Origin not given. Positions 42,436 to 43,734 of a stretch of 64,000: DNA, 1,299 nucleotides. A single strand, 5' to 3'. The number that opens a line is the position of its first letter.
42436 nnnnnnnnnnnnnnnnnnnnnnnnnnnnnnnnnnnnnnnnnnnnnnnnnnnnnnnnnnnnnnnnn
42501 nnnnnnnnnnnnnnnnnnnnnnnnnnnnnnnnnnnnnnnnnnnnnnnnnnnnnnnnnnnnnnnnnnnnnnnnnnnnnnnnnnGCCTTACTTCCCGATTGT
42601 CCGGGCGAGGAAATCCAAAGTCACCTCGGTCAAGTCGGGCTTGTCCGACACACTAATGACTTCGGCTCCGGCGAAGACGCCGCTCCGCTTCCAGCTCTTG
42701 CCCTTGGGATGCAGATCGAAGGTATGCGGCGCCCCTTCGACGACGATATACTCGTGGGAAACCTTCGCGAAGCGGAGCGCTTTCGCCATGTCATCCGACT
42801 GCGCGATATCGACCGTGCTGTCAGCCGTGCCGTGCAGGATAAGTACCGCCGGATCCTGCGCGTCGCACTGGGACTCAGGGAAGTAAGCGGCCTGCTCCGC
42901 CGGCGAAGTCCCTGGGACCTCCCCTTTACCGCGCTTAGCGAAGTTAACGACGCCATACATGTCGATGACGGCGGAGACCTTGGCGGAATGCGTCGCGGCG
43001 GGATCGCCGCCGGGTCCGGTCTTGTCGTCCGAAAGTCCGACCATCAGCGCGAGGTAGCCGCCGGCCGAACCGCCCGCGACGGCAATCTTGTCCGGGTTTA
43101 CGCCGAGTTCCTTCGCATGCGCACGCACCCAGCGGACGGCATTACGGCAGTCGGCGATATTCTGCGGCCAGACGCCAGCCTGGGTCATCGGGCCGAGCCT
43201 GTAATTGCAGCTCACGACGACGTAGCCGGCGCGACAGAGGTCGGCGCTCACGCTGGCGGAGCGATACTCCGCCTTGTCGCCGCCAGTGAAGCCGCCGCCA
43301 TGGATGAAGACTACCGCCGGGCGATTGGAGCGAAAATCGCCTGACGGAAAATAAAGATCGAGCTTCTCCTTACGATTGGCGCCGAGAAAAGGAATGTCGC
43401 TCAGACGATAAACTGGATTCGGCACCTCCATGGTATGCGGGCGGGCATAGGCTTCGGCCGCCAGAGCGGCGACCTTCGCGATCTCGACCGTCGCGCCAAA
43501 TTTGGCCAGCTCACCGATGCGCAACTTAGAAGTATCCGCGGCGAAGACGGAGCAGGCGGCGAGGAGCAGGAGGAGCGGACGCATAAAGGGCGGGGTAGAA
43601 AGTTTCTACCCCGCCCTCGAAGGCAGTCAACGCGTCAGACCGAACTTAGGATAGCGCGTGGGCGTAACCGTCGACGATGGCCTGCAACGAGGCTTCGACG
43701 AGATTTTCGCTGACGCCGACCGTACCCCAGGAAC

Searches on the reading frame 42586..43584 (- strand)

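Call 5: search_protein_families(library=ncbifam, proteins=[window:42586-43584:-])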
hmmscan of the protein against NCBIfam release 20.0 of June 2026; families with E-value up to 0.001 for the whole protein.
window:42586-43584:- (332 aa): 15 families
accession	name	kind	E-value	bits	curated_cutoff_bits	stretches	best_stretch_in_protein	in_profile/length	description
NF058653.1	LipP1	equivalog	4.4e-26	91.4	350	1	51-186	36-165/300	LipP1 family hormone-sensitive lipase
NF033149.0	CHL_hydrolase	equivalog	1.2e-24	86.8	500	1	32-221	19-202/310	chloramphenicol hydrolase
NF052354.1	EstLipQMycob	equivalog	7.4e-23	80.8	700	2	61-216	137-288/418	esterase LipQ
NF041902.1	pecacetest_PaeX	equivalog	6.6e-15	54.9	550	1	111-291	97-285/318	pectin acetylesterase PaeX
NF007547.0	PRK10162.1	equivalog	1.8e-14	53.4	389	1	77-184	76-176/321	acetyl esterase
NF052620.1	AryltfaseLP1002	equivalog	1.2e-13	51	300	1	86-300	30-244/265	lp_1002 family arylesterase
NF050058.1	e_dPHAscl_type1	hypoth_equivalog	2e-11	43.9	150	1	71-270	6-204/276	extracellular catalytic domain type 1 short-chain-length polyhydroxyalkanoate depolymerase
NF058651.1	GESAG_HSLs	subfamily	1.8e-10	40.4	430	1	89-184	68-155/296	GESAG motif subfamily hormone-sensitive lipase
NF058665.1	HaHSL_fam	equivalog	5.1e-09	35.9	320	1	67-269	43-228/260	hormone-sensitive lipase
NF041556.1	tannase_B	equivalog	9.9e-09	35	300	1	104-188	89-178/463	subtype B tannase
NF058649.1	GTSAG_HSLs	subfamily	1.2e-06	28.1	380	1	87-289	90-288/312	GTSAG motif subfamily hormone-sensitive lipase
NF042968.1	AcxylEst_AxeA1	equivalog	4.3e-06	25.3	700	1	88-182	48-137/459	acetylxylan esterase AxeA1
TIGR01840.1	esterase_phb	subfamily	0.00044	19.8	107.85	0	78-270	4-195/213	PHB depolymerase family esterase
NF058650.1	GCSAG_HSLs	subfamily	0.00072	19.2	410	0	91-291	88-291/314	GCSAG motif subfamily hormone-sensitive lipase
NF041555.1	tannase_A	equivalog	0.00079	18.1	550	0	90-188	124-224/619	subtype A tannase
